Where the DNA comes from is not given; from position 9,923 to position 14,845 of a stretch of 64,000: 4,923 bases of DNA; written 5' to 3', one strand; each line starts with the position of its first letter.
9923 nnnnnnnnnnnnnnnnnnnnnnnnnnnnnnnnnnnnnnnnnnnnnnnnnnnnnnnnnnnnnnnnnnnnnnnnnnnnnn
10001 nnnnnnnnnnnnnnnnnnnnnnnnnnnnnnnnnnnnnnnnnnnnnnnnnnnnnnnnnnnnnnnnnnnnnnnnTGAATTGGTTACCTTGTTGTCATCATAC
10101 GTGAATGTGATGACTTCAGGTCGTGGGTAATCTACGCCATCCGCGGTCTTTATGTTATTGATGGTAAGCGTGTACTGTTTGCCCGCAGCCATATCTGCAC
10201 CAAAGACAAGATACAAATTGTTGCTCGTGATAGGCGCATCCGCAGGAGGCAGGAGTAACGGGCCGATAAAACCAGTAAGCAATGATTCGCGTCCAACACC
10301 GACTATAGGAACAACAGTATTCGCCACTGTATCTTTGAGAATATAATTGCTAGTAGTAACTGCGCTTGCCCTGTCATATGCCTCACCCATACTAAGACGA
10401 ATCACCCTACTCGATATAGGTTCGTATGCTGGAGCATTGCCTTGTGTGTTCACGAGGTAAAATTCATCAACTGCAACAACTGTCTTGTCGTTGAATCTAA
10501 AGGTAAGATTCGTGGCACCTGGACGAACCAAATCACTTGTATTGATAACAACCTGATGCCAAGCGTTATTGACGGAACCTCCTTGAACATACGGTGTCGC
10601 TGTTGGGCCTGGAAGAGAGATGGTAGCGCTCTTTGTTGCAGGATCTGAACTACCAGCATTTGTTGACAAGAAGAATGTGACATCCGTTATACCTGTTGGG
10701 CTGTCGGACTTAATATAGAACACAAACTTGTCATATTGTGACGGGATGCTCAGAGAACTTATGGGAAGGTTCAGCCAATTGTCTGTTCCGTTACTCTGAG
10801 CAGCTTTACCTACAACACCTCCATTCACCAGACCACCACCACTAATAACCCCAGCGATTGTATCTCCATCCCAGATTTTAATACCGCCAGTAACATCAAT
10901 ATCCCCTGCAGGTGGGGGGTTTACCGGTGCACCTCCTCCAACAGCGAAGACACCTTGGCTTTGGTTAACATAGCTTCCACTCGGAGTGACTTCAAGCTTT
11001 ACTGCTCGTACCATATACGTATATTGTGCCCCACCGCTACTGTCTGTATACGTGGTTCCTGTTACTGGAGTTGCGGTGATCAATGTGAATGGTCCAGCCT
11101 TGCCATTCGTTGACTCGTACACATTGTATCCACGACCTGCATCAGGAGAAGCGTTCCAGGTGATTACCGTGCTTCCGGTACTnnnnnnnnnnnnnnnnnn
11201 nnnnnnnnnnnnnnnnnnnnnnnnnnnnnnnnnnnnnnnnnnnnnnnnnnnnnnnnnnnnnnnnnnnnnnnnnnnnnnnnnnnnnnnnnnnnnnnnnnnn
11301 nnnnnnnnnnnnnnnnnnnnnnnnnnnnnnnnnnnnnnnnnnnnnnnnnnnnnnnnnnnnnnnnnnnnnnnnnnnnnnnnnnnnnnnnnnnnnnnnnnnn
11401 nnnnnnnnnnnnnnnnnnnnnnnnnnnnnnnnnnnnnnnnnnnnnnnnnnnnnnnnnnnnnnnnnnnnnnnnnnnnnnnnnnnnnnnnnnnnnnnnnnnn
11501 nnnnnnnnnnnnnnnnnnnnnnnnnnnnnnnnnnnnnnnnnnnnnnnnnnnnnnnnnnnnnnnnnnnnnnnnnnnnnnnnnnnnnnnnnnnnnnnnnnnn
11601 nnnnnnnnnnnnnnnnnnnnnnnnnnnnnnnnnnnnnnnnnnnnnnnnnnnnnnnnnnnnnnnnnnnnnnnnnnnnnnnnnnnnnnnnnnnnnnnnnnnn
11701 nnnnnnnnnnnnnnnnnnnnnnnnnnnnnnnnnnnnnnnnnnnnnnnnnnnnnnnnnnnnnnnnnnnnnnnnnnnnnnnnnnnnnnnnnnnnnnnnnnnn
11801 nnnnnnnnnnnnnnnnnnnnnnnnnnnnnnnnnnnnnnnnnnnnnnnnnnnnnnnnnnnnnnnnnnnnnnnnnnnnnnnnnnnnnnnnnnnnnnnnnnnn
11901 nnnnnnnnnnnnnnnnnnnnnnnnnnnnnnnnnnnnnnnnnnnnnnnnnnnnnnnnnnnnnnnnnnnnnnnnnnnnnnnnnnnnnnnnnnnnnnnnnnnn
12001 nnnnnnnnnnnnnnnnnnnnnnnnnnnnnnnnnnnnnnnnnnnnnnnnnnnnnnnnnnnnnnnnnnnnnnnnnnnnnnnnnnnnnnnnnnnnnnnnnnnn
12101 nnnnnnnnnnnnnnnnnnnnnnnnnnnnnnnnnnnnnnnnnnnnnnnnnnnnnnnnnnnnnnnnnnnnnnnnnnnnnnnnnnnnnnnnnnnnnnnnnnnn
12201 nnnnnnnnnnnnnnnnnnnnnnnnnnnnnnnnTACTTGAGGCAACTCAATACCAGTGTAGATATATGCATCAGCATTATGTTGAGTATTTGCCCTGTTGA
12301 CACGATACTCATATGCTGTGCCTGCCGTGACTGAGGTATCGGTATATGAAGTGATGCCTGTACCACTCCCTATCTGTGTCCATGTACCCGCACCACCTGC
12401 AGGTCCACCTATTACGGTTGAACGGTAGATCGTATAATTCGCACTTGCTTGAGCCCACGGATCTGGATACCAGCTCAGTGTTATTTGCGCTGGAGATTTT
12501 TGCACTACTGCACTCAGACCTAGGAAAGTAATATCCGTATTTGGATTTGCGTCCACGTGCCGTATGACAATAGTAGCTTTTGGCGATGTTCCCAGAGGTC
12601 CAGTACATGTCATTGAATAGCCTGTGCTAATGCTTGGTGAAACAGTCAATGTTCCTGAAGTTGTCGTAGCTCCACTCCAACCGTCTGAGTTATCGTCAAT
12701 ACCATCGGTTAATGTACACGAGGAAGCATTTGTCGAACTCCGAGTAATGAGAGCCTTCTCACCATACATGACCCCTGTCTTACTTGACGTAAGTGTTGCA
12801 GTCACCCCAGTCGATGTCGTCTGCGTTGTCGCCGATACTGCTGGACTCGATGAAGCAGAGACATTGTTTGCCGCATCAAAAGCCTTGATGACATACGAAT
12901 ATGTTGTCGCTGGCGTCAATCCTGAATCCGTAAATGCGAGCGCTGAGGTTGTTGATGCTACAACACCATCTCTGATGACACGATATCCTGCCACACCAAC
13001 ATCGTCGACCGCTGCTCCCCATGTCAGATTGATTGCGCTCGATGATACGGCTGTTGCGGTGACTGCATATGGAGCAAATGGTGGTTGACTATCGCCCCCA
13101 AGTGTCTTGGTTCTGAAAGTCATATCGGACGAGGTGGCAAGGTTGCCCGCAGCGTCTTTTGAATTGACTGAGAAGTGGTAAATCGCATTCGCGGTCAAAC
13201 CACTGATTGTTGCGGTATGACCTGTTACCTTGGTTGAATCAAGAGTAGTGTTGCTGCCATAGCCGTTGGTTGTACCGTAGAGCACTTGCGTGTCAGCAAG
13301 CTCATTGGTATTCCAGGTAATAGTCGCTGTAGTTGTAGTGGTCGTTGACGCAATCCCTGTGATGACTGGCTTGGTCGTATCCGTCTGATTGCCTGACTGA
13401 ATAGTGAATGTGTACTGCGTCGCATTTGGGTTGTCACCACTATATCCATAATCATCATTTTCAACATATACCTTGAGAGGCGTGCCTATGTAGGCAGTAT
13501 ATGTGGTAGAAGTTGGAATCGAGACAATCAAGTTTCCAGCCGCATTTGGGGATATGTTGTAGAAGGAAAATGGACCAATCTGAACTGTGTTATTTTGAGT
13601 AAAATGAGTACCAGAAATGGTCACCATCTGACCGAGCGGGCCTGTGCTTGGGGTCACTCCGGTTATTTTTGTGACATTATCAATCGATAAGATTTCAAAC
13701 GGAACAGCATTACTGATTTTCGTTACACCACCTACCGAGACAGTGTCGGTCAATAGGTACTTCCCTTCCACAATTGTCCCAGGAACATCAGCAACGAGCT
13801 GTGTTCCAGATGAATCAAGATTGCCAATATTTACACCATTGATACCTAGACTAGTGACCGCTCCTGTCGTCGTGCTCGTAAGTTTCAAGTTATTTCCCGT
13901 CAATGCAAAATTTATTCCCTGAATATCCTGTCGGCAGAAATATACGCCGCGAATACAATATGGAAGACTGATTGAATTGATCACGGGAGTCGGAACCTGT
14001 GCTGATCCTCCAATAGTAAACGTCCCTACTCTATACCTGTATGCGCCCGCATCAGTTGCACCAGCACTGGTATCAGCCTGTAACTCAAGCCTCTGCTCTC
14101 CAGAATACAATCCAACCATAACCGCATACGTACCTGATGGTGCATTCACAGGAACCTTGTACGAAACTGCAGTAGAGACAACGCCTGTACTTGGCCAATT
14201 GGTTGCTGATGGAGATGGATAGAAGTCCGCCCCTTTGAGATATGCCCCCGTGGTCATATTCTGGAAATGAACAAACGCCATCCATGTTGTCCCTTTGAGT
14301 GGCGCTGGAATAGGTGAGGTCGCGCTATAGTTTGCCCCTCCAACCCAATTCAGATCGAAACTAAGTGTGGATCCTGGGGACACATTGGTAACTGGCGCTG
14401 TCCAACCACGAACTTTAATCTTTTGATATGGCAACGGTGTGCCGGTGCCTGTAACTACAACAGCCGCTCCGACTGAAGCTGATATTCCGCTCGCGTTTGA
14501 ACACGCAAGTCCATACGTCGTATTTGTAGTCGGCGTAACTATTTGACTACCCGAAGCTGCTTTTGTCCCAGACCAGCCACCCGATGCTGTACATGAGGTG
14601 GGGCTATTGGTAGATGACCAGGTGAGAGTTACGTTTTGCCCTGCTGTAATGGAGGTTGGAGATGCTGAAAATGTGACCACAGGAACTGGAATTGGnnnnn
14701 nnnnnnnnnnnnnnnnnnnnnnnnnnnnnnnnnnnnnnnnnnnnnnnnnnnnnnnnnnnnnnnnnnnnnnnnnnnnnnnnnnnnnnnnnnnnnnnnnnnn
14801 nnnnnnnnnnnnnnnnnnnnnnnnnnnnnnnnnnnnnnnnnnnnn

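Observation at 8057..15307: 2416-aa anchored surface protein ending in a GH9-like catalytic domain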

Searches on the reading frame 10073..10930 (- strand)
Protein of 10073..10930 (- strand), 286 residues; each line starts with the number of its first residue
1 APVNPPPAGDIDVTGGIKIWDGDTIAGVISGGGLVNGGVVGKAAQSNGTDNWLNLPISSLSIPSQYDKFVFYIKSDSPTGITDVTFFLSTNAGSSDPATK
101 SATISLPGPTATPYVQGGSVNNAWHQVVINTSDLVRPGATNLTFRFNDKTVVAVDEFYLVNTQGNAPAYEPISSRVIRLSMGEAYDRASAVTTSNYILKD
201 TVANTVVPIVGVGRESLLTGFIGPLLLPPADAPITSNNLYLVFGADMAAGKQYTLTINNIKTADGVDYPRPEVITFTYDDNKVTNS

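Call 54: search_protein_representatives(protein=window:10073-10930:-)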
Query: 286 residues. Proteins with E-value up to 0.001 (for the whole library): 12; up to 1e-10: 5; up to 1e-30: 2. The best 12 are listed.
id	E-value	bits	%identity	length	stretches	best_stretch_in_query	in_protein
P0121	3.2e-120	417.3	72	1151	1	3-286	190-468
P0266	7.1e-31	124.2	33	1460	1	3-281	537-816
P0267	4.3e-16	75.7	32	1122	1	14-285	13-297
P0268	6.5e-15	71.8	36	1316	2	6-280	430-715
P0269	2.7e-14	69.8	32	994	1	11-286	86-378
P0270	8.4e-10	55.1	33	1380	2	15-285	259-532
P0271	1.4e-08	51.1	33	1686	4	4-283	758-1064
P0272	1.0e-06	45.0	34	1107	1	152-283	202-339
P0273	1.2e-05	41.5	29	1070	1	64-285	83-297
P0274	5.5e-05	39.3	33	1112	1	112-277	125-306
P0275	7.2e-05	38.9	27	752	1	100-285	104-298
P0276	5.5e-04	36.0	41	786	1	170-267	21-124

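Call 63: find_encoding_contigs(protein=P0266, flank=6000, max_places=3)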
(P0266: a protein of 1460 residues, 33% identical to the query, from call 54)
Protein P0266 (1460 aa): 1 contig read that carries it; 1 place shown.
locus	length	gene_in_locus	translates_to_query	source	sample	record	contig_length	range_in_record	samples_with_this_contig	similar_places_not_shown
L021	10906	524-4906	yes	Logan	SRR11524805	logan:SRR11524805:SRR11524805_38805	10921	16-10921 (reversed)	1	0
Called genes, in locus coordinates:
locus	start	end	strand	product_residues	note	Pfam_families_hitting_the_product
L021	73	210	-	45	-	-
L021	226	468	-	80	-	-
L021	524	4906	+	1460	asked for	PF16656:Pur_ac_phosph_N, PF00041:fn3, PF02927:CelD_N, PF00759:Glyco_hydro_9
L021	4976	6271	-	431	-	PF03952:Enolase_N, PF00113:Enolase_C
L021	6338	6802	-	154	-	-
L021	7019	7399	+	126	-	PF03652:RuvX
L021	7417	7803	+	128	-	PF01588:tRNA_bind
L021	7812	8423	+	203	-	PF09335:VTT_dom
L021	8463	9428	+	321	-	PF11104:PilM_2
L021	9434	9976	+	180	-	-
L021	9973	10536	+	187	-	-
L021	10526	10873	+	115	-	-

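Call 71: predict_structure(alignment_id=A3)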
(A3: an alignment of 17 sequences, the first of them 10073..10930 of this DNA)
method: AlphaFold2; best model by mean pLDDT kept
length: 286 residues; sequences in the alignment: 17
mean_pLDDT: 81.7   pTM: 0.63
mean pLDDT of the five models: 81.7, 81.5, 79.9, 79.2, 78.5
residues with pLDDT >= 90: 107; 70-90: 127; 50-70: 37; < 50: 15
segments of 3 or more residues with pLDDT < 50: 1-8, 226-229
pLDDT, mean of each block of 10 residues (from residue 1): 43 74 68 85 88 86 80 91 90 82 80 77 91 84 87 91 72 93 81 95 95 86 53 77 95 92 66 90 67
secondary structure, 60 per line:
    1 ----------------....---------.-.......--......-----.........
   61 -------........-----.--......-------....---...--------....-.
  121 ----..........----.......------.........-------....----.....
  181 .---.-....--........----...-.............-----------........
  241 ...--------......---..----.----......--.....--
elements in order: E17-20 E32-38 E41-46 E52-60 E68-75 E84-89 E104-106 E125-130 H131-134 E139-145 E152-160 E168-171 E176-181 H187-190 E196-200 E205-207 E209-221 E233-243 E252-257 E272-277 H280-284

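Call 79: search_protein_families(library=ncbifam, proteins=[window:10073-10930:-], max_evalue=0.01)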
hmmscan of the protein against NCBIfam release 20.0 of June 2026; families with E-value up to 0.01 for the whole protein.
window:10073-10930:- (286 aa): 0 families

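Call 86: search_protein_families(library=pfam, proteins=[P0267, P0268, P0269, P0270, P0271, P0272, P0273], max_evalue=0.001)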
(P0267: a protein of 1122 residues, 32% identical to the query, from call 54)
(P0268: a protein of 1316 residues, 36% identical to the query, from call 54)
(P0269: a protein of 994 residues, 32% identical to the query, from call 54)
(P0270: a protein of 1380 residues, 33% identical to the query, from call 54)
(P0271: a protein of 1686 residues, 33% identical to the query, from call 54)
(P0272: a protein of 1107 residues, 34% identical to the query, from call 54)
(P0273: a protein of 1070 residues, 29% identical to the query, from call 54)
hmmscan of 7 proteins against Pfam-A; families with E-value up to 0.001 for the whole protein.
P0267 (1122 aa): 8 families
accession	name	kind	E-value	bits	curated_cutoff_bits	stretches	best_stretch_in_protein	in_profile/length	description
PF00759.25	Glyco_hydro_9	-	4.7e-57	194.7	27.7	1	402-809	5-411/444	Glycosyl hydrolase family 9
PF17957.7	Big_7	-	1e-14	55.4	24.1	1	890-958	1-70/70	Bacterial Ig domain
PF02927.20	CelD_N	-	4.2e-12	47.1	24.6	1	300-386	6-85/86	Cellulase N-terminal ig-like domain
PF16656.11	Pur_ac_phosph_N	-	2.7e-10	41.1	30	1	990-1072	4-93/93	Purple acid Phosphatase, N-terminal domain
PF00041.27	fn3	-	3.6e-06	27.5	25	1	992-1067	8-80/84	Fibronectin type III domain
PF25059.1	FN3_DSCAM-DSCAML_C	-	0.00022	21.9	39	1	1034-1075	43-84/89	DSCAM/DSCAML C-terminal Fn3-like domain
PF19077.6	Big_13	-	0.00047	21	27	0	927-977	48-100/102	Bacterial Ig-like domain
PF06832.18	BiPBP_C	-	0.00082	19.7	26.8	0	889-969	9-87/90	Penicillin-Binding Protein C-terminus Family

P0268 (1316 aa): 2 families
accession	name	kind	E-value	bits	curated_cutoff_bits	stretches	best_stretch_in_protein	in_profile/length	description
PF00759.25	Glyco_hydro_9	-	1e-49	170.5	27.7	1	821-1259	1-416/444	Glycosyl hydrolase family 9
PF02927.20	CelD_N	-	1e-11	45.8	24.6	1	722-809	5-85/86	Cellulase N-terminal ig-like domain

P0269 (994 aa): 2 families
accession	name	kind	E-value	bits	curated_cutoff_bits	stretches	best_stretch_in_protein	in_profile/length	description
PF00759.25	Glyco_hydro_9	-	4.4e-61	208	27.7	1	478-988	1-443/444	Glycosyl hydrolase family 9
PF02927.20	CelD_N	-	5.4e-13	49.9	24.6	1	377-465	4-84/86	Cellulase N-terminal ig-like domain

P0270 (1380 aa): 5 families
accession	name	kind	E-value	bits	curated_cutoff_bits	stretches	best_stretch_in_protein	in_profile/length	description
PF00759.25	Glyco_hydro_9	-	2.9e-48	165.7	27.7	1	635-1091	1-416/444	Glycosyl hydrolase family 9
PF02927.20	CelD_N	-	9.9e-10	39.5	24.6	1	536-623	5-85/86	Cellulase N-terminal ig-like domain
PF03425.19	CBM_11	-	3.6e-07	30.9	27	1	259-377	24-136/182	Carbohydrate binding domain (family 11)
PF13290.12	CHB_HEX_C_1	-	2.4e-05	24.6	22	1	1200-1265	1-67/67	Chitobiase/beta-hexosaminidase C-terminal domain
PF01471.23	PG_binding_1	-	0.00034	21.2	23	0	1288-1347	1-41/57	Putative peptidoglycan binding domain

P0271 (1686 aa): 4 families
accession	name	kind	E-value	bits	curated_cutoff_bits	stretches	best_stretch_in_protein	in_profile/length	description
PF00759.25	Glyco_hydro_9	-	5.5e-60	204.3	27.7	1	1166-1680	1-443/444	Glycosyl hydrolase family 9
PF02927.20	CelD_N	-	2.7e-11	44.5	24.6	1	1067-1154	5-85/86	Cellulase N-terminal ig-like domain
PF16656.11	Pur_ac_phosph_N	-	2.7e-08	34.7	30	1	591-671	7-93/93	Purple acid Phosphatase, N-terminal domain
PF21582.3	CBM30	-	9.8e-06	26.1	27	0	118-202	77-165/170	Carbohydrate binding domain 30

P0272 (1107 aa): 2 families
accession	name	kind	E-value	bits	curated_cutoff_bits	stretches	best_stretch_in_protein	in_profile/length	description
PF00759.25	Glyco_hydro_9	-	1.9e-60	205.9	27.7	1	442-929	1-442/444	Glycosyl hydrolase family 9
PF02927.20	CelD_N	-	3e-13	50.8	24.6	1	343-430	5-85/86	Cellulase N-terminal ig-like domain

P0273 (1070 aa): 3 families
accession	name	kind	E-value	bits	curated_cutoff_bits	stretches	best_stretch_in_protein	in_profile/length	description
PF00759.25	Glyco_hydro_9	-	5.4e-56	191.2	27.7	1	410-809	13-415/444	Glycosyl hydrolase family 9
PF02927.20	CelD_N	-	1.2e-16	61.6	24.6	1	299-386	5-85/86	Cellulase N-terminal ig-like domain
PF18962.6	Por_Secre_tail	-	1.5e-09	38.4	27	1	989-1068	1-74/75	Secretion system C-terminal sorting domain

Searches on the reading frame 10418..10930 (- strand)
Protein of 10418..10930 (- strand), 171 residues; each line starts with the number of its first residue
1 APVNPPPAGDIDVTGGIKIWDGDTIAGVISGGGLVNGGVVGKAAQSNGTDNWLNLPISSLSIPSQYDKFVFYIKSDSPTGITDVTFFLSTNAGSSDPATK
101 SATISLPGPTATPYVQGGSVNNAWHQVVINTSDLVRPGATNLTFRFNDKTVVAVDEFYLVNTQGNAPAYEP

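Call 15: search_protein_families(library=pfam, proteins=[window:10418-10930:-], max_evalue=1)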
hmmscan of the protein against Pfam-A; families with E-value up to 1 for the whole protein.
window:10418-10930:- (171 aa): 1 family
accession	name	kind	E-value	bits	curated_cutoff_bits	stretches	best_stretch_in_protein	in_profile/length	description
PF01917.21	Arch_flagellin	-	0.048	14.4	29.5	1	73-133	58-122/162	Archaebacterial flagellin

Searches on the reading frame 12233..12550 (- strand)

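Call 15: search_protein_families(library=pfam, proteins=[window:12233-12550:-], max_evalue=1)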
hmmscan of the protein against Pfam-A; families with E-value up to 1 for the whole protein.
window:12233-12550:- (106 aa): 1 family
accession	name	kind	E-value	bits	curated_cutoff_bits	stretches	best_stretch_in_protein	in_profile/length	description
PF00041.27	fn3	-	0.002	18.7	25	1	14-90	8-72/84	Fibronectin type III domain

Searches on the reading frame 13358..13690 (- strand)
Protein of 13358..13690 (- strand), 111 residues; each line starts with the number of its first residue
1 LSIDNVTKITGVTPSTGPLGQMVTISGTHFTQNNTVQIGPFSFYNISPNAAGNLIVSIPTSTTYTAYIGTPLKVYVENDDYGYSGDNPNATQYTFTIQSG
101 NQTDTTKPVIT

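Call 15: search_protein_families(library=pfam, proteins=[window:13358-13690:-], max_evalue=1)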
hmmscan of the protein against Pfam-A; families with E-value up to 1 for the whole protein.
window:13358-13690:- (111 aa): 3 families
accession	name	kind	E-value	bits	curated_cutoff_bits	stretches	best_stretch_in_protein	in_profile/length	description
PF01833.30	TIG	-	6.9e-07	29.6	20.9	1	9-93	3-82/84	IPT/TIG domain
PF00960.24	Neocarzinostat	-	0.017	15.6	25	1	12-40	3-32/110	Neocarzinostatin family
PF20144.5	TIG_SUH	-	0.16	12.6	24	1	18-64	13-58/94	TIG domain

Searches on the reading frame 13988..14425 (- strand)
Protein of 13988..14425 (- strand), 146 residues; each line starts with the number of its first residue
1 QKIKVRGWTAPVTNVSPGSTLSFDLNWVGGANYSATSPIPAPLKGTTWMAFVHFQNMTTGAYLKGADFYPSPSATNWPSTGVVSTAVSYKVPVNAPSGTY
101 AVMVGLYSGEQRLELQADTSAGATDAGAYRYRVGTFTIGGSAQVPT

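Call 15: search_protein_families(library=pfam, proteins=[window:13988-14425:-], max_evalue=1)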
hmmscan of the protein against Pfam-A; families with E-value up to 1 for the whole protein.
window:13988-14425:- (146 aa): 1 family
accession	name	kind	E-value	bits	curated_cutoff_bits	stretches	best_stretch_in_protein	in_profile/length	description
PF16116.10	DUF4832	-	0.17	12.1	29.2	1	73-117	164-208/216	Domain of unknown function (DUF4832)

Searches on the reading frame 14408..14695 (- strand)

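Call 15: search_protein_families(library=pfam, proteins=[window:14408-14695:-], max_evalue=1)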
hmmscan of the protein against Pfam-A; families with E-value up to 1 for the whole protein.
window:14408-14695:- (96 aa): 1 family
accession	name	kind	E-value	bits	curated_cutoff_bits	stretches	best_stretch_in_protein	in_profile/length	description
PF23667.1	CUB_CDCP1_1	-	0.016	15.5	27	1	14-67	3-57/72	CDCP1 CUB domain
